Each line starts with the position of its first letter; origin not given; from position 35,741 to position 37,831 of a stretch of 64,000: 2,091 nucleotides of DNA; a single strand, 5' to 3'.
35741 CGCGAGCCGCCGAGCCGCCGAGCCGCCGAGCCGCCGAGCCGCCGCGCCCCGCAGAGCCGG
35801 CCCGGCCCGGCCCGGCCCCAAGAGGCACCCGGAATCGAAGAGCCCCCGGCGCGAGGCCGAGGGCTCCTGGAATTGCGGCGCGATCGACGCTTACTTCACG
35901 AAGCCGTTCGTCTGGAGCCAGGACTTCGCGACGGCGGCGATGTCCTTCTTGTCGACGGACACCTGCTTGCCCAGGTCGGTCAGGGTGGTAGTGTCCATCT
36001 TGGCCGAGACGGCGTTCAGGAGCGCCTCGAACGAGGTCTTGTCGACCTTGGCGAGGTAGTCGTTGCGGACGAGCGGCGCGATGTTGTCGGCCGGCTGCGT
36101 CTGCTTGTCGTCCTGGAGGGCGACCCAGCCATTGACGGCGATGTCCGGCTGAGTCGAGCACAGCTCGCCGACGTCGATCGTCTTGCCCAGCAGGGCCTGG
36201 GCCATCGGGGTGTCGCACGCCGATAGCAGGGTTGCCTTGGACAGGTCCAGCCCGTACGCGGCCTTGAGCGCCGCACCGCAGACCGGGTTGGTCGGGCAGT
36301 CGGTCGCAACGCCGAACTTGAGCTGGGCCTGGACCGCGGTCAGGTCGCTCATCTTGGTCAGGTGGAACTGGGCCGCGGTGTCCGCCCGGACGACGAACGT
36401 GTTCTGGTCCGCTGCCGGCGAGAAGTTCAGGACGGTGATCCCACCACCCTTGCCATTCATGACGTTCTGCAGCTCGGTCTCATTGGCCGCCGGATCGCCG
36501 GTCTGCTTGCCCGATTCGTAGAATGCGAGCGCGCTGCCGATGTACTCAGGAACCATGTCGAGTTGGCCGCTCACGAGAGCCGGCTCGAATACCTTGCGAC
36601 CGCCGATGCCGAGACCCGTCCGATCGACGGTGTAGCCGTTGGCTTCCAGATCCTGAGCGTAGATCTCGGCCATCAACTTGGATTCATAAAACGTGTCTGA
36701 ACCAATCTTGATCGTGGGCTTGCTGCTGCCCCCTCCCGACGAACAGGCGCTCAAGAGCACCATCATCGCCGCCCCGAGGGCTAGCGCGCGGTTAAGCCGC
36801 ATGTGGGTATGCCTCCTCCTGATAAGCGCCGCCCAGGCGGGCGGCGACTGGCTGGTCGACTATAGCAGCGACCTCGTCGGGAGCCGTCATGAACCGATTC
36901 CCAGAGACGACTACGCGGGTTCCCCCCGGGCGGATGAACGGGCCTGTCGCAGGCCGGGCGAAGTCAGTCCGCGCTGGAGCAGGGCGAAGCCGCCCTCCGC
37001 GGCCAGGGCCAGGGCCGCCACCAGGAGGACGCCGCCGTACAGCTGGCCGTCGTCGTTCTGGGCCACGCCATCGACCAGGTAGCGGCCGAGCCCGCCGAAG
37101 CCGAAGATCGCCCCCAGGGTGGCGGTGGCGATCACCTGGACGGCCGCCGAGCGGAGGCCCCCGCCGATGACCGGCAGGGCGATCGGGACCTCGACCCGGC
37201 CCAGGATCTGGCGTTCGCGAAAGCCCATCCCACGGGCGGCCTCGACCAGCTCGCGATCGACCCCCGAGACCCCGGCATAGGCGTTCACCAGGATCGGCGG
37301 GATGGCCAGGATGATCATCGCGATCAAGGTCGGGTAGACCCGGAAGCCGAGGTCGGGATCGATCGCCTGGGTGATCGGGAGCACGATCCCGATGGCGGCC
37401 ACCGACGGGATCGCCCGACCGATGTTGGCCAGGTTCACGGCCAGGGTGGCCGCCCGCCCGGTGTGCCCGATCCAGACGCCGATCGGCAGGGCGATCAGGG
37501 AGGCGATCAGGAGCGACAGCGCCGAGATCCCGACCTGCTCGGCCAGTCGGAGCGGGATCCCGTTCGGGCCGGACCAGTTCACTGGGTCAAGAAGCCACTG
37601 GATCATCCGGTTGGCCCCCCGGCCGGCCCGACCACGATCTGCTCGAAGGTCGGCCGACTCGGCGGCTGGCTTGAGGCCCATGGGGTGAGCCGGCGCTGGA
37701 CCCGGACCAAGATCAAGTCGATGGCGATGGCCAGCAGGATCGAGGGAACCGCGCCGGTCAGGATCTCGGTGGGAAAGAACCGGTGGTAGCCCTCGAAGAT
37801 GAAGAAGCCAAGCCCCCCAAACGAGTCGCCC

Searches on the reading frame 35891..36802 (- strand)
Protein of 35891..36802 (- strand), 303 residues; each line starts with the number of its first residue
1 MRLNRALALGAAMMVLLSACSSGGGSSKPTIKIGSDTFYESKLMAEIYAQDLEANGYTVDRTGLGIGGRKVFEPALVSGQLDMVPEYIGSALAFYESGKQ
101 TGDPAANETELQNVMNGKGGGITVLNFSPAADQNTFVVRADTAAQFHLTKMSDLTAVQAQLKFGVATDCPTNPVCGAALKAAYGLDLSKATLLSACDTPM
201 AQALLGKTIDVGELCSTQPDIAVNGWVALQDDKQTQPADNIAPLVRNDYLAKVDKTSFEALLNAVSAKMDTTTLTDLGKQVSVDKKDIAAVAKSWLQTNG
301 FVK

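Call 10: search_protein_families(library=pfam, proteins=[window:35891-36802:-], max_evalue=0.01)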
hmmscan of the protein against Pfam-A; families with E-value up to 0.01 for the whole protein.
window:35891-36802:- (303 aa): 1 family
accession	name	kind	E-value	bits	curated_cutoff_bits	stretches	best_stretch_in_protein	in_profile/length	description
PF04069.17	OpuAC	-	1.2e-39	136.9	21.2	1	30-297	2-256/257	Substrate binding domain of ABC-type glycine betaine transport system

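Call 11: find_encoding_contigs(protein=window:35891-36802:-, flank=5000, max_places=10)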
Protein window:35891-36802:- (303 aa): no gene with exactly this product is on record in the collection.

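Call 12: find_homologous_proteins(query=window:35891-36802:-, max_evalue=1e-30)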
Query window:35891-36802:- (303 aa): 2807 proteins with E <= 1e-30 among 8000 candidates; the best 120 are listed.
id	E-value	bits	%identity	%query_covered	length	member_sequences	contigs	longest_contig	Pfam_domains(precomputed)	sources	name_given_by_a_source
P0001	1.1e-193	660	100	100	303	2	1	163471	PF04069.18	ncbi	-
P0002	3.2e-175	599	90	100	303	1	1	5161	PF04069.18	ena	-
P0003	4.8e-175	599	90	100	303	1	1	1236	PF04069.18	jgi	jgi:osmoprotectant transport system substrate-binding protein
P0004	8.7e-175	598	90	100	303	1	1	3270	PF04069.18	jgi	jgi:osmoprotectant transport system substrate-binding protein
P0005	2.8e-174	596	90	100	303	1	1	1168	PF04069.18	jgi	jgi:osmoprotectant transport system substrate-binding protein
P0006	3.4e-173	593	89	100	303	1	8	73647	PF04069.18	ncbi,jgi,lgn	ncbi:MAG TPA: ABC transporter substrate-binding protein [Candidatus Limnocylindrales bacterium]|jgi:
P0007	2.7e-172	590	88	100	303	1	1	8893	PF04069.18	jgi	jgi:osmoprotectant transport system substrate-binding protein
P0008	3.3e-172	590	88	100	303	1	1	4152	PF04069.18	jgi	jgi:osmoprotectant transport system substrate-binding protein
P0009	5.3e-172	589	88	100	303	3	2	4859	PF04069.18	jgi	jgi:osmoprotectant transport system substrate-binding protein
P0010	9.5e-170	581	86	100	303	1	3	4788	PF04069.18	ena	-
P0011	2.9e-169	580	87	100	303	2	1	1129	PF04069.18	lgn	-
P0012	2.6e-168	577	86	100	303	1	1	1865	PF04069.18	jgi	jgi:osmoprotectant transport system substrate-binding protein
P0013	2.9e-166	570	85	100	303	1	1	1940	PF04069.18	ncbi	ncbi:MAG: glycine betaine ABC transporter substrate-binding protein [Candidatus Limnocylindrales bac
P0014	3.1e-166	570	87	100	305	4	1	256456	PF04069.18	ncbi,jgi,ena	jgi:osmoprotectant transport system substrate-binding protein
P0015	8.8e-166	568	84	100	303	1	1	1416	PF04069.18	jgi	jgi:osmoprotectant transport system substrate-binding protein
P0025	1.2e-163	561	85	100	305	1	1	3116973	PF04069.18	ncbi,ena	-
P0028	4.9e-162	556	85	100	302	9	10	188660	PF04069.18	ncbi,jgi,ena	jgi:osmoprotectant transport system substrate-binding protein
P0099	4.4e-146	504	78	100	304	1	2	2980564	PF04069.18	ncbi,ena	-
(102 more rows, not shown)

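Call 14: find_encoding_contigs(protein=P0001, flank=4000, max_places=3)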
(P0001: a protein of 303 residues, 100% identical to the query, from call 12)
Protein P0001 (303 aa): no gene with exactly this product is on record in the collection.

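Call 15: find_encoding_contigs(protein=P0006, flank=4000, max_places=4)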
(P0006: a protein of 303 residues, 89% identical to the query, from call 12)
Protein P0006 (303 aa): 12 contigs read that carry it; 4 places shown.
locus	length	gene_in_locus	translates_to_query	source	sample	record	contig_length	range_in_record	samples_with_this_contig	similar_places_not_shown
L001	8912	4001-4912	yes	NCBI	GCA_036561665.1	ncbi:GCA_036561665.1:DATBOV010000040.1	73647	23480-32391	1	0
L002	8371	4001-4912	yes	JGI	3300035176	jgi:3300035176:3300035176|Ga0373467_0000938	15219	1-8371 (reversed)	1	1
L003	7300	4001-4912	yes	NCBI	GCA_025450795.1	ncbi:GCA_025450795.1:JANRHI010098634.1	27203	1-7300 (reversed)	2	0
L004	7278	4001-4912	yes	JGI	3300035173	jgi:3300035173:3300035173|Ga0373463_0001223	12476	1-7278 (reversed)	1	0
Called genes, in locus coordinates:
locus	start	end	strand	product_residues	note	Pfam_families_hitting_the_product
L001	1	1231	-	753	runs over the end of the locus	PF13510:Fer2_4, PF04324:Fer2_BFD (weak), PF01571:GCV_T, PF08669:GCV_T_C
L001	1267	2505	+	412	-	PF00005:ABC_tran, PF00571:CBS (weak)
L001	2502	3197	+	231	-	PF00528:BPD_transp_1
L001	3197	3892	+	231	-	PF00528:BPD_transp_1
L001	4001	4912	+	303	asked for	PF04069:OpuAC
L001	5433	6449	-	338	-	PF03706:LPG_synthase_TM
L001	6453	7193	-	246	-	PF00535:Glycos_transf_2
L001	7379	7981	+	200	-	PF00174:Oxidored_molyb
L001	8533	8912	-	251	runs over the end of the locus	PF02190:LON_substr_bdg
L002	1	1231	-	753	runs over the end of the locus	PF13510:Fer2_4, PF04324:Fer2_BFD (weak), PF01571:GCV_T, PF08669:GCV_T_C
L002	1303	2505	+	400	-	PF00005:ABC_tran, PF00571:CBS (weak)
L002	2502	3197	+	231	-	PF00528:BPD_transp_1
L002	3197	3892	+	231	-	PF00528:BPD_transp_1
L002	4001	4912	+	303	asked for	PF04069:OpuAC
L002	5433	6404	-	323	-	PF03706:LPG_synthase_TM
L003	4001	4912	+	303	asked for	PF04069:OpuAC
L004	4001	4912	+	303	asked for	PF04069:OpuAC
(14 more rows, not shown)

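Call 16: find_encoding_contigs(protein=P0014, flank=4000, max_places=3)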
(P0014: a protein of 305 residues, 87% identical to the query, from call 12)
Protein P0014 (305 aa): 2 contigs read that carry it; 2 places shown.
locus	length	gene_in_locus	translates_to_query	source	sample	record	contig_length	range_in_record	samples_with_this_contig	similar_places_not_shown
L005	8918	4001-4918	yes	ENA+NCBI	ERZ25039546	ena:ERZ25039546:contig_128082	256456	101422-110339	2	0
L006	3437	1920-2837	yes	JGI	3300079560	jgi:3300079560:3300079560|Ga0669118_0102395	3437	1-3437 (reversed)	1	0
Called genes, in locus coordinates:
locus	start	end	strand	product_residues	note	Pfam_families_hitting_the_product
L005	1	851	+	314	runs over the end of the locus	PF00296:Bac_luciferase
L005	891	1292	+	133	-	PF01243:PNPOx_N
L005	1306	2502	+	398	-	PF00005:ABC_tran, PF00571:CBS (weak)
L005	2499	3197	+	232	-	PF00528:BPD_transp_1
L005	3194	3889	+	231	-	PF00528:BPD_transp_1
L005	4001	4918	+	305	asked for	PF04069:OpuAC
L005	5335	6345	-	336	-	PF03706:LPG_synthase_TM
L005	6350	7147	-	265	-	PF00535:Glycos_transf_2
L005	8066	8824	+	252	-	-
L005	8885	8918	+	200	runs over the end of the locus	PF00174:Oxidored_molyb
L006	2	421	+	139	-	?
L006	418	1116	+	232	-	PF00528:BPD_transp_1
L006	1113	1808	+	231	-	PF00528:BPD_transp_1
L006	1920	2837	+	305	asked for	PF04069:OpuAC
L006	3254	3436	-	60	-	?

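Call 17: find_encoding_contigs(protein=P0025, flank=4000, max_places=2)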
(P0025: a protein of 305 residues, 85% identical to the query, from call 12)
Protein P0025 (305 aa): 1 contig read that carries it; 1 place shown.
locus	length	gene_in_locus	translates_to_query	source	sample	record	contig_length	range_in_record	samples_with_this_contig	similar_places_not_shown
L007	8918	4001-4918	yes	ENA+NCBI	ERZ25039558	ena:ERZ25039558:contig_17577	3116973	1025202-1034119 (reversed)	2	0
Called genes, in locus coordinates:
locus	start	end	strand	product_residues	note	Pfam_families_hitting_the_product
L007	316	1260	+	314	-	PF00296:Bac_luciferase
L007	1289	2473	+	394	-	PF00005:ABC_tran, PF13304:AAA_21 (faint), PF00571:CBS (weak)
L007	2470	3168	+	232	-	PF00528:BPD_transp_1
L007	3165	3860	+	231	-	PF00528:BPD_transp_1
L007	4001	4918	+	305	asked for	PF04069:OpuAC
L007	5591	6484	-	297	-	PF03706:LPG_synthase_TM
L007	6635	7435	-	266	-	PF00535:Glycos_transf_2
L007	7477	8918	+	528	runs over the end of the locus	-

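Call 18: find_encoding_contigs(protein=P0028, flank=4000, max_places=4)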
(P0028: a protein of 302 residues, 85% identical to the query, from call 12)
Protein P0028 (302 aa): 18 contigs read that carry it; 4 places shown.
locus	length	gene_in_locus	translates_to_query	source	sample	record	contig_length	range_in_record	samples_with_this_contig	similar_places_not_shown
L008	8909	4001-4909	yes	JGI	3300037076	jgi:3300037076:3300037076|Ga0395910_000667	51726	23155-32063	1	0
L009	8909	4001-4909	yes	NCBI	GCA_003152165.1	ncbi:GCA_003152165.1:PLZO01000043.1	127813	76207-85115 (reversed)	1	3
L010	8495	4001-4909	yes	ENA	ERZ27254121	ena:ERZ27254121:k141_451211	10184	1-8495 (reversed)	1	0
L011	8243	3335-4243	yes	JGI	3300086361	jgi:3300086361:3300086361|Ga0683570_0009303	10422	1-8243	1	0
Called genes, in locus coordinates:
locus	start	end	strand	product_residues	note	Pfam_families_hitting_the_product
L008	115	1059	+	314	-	PF00296:Bac_luciferase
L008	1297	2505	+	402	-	PF00005:ABC_tran, PF00571:CBS (weak)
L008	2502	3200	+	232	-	PF00528:BPD_transp_1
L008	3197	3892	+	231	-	PF00528:BPD_transp_1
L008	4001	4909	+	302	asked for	PF04069:OpuAC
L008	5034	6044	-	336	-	PF03706:LPG_synthase_TM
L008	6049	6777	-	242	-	PF00535:Glycos_transf_2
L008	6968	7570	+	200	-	PF00174:Oxidored_molyb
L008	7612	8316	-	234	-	PF02190:LON_substr_bdg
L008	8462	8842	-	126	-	PF01521:Fe-S_biosyn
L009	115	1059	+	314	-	PF00296:Bac_luciferase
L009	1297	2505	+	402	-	PF00005:ABC_tran, PF00571:CBS (weak)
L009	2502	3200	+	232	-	PF00528:BPD_transp_1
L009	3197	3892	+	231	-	PF00528:BPD_transp_1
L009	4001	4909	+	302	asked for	PF04069:OpuAC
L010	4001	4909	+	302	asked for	PF04069:OpuAC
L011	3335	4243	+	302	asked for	PF04069:OpuAC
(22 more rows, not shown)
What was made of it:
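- Both flanking genes are intact and syntenic with relatives (calls 15-18).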

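Call 19: find_encoding_contigs(protein=P0099, flank=4000, max_places=2)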
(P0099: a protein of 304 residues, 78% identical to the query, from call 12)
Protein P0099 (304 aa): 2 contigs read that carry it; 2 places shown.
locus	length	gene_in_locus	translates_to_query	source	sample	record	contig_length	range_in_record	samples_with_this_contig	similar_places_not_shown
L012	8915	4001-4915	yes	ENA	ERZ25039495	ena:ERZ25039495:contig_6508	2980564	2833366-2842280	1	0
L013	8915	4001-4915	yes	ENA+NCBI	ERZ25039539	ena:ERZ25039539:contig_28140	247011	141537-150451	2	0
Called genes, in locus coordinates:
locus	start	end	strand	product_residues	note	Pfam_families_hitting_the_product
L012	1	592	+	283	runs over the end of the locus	PF13411:MerR_1, PF00376:MerR, PF09278:MerR-DNA-bind (weak)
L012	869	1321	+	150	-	-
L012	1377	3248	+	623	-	PF00005:ABC_tran, PF13304:AAA_21 (faint), PF00528:BPD_transp_1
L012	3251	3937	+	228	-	PF00528:BPD_transp_1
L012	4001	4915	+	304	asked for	PF04069:OpuAC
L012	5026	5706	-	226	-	-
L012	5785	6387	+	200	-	PF00174:Oxidored_molyb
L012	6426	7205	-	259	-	PF03476:MOSC_N (weak), PF03473:MOSC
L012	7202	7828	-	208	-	PF12844:HTH_19 (weak), PF13560:HTH_31, PF01381:HTH_3, PF07883:Cupin_2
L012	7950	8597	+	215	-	PF01210:NAD_Gly3P_dh_N (faint), PF02558:ApbA (weak), PF02826:2-Hacid_dh_C (weak), PF03446:NAD_binding_2, PF03807:F420_oxidored, PF07991:KARI_N (weak), PF10727:Rossmann-like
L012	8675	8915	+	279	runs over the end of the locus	PF02900:LigB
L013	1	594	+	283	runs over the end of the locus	PF13411:MerR_1, PF00376:MerR, PF09278:MerR-DNA-bind (weak)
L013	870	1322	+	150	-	-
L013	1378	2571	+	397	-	PF00005:ABC_tran, PF13304:AAA_21 (faint), PF00571:CBS (faint)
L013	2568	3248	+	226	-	PF00528:BPD_transp_1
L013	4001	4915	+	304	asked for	PF04069:OpuAC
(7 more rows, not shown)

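Call 23: find_related_loci(query=window:35891-36802:-, collection=genome_contigs, flank=3000)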
Query window:35891-36802:- (303 aa) in genome_contigs; peptide patterns used: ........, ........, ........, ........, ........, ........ (x = any residue, [..] = any of these).
139 stretches matched a pattern; 84 encode a relative of the query (tblastn E <= 1e-3); the best 80 are kept; 80 distinct loci.
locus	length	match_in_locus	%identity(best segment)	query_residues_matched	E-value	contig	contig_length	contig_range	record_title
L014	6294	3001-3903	89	3-303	0e+0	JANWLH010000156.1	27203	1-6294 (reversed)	MAG: Candidatus Limnocylindrales bacterium isolate CRAIB_MAG115 c_000000098636, whole genome shotgun sequence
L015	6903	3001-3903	87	1-302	3e-176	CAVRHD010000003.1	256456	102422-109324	MAG: uncultured Chloroflexia bacterium isolate MFD05521.bin.2.56 genome assembly, contig: contig_128082, whole genome sh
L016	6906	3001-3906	85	1-303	5e-174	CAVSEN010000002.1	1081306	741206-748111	MAG: uncultured Chloroflexia bacterium isolate MFD01872.bin.2.209 genome assembly, contig: contig_63779, whole genome sh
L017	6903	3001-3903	85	1-302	8e-174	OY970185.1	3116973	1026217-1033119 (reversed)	MAG: uncultured Chloroflexia bacterium isolate MFD06435.bin.c.3 genome assembly, chromosome: 1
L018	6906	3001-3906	85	1-303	4e-172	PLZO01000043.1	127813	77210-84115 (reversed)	MAG: Chloroflexi bacterium isolate palsa_1068 73.20120700_P3D.134_contig_26166, whole genome shotgun sequence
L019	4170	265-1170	84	1-303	8e-174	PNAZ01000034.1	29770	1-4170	MAG: Chloroflexi bacterium isolate palsa_1033 73.20110800_P1M.33_contig_9091, whole genome shotgun sequence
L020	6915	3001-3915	79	1-303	3e-162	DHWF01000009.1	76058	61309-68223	MAG TPA_asm: Chloroflexi bacterium UBA5189 UBA5189_contig_392, whole genome shotgun sequence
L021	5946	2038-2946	79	1-302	9e-158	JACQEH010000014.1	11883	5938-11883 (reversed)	MAG: Chloroflexi bacterium isolate NC_groundwater_1016_Pr1_S-0.65um_72_9 Montesol18_Sp65_coassembly_scaffold_105489, who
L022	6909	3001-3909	78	1-302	2e-156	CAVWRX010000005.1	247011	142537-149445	MAG: uncultured Chloroflexia bacterium isolate MFD05442.bin.2.238 genome assembly, contig: contig_28140, whole genome sh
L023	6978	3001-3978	73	1-303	1e-155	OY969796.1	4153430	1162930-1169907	MAG: uncultured Chloroflexia bacterium isolate MFD01872.bin.1.103 genome assembly, chromosome: 1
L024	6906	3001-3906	76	1-303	5e-153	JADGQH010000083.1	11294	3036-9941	MAG: Chloroflexota bacterium isolate Chersky.27_23 contig-100_920, whole genome shotgun sequence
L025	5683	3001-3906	76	1-302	6e-152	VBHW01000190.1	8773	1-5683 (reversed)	MAG: Chloroflexi bacterium isolate CF_114 14_1009_16_30cm_scaffold_79533, whole genome shotgun sequence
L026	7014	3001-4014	70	1-303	2e-150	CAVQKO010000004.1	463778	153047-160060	MAG: uncultured Chloroflexia bacterium isolate MFD02416.bin.1.313 genome assembly, contig: contig_1573, whole genome sho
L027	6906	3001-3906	74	1-302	4e-149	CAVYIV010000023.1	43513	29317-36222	MAG: uncultured Chloroflexia bacterium isolate MFD01476.bin.2.150 genome assembly, contig: contig_72556, whole genome sh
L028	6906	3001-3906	73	1-302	3e-148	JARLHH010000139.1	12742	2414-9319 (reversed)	MAG: Candidatus Limnocylindrales bacterium isolate MAG_CO269 MetaCoAG_Bin_269_Oxic_k141_531834, whole genome shotgun seq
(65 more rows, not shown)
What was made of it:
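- The source is a metagenome-assembled genome by the names of its homologues (calls 12, 23).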

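Call 39: find_related_loci(query=window:35891-36802:-, collection=metagenome_contigs, flank=2500)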
Query window:35891-36802:- (303 aa) in metagenome_contigs; peptide patterns used: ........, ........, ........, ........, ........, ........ (x = any residue, [..] = any of these).
258 stretches matched a pattern; 165 encode a relative of the query (tblastn E <= 1e-3); the best 80 are kept; 80 distinct loci.
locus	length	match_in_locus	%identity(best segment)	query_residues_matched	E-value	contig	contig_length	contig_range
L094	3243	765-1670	88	1-303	0e+0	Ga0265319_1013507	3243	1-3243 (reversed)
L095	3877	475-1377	86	1-303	0e+0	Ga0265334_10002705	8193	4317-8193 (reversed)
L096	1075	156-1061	85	1-303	0e+0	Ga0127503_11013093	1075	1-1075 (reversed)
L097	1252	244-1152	84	1-303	0e+0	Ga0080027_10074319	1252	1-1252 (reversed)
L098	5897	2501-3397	86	3-303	7e-175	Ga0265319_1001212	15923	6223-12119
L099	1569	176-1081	85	1-303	0e+0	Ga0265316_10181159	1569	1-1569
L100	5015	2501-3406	85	1-303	6e-175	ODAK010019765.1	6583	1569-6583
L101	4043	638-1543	85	1-303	3e-178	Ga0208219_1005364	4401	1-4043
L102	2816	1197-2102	84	1-303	0e+0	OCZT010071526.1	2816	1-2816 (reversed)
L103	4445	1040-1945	84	1-303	8e-175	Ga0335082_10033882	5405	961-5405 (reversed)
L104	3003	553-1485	85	1-303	2e-180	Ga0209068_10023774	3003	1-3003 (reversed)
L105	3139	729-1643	79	1-303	1e-169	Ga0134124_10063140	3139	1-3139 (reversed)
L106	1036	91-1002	78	1-303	2e-177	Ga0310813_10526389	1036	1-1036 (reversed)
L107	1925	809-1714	78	1-303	4e-171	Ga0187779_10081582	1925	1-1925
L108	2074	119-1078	75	1-303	1e-167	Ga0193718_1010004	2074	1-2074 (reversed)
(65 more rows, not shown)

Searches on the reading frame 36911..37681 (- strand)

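Call 10: search_protein_families(library=pfam, proteins=[window:36911-37681:-], max_evalue=0.01)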
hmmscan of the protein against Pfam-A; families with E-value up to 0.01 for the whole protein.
window:36911-37681:- (256 aa): 1 family
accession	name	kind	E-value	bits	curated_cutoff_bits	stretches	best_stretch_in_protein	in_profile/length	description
PF00528.27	BPD_transp_1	-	1e-19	71.5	26.4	1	64-227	1-170/184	Binding-protein-dependent transport system inner membrane component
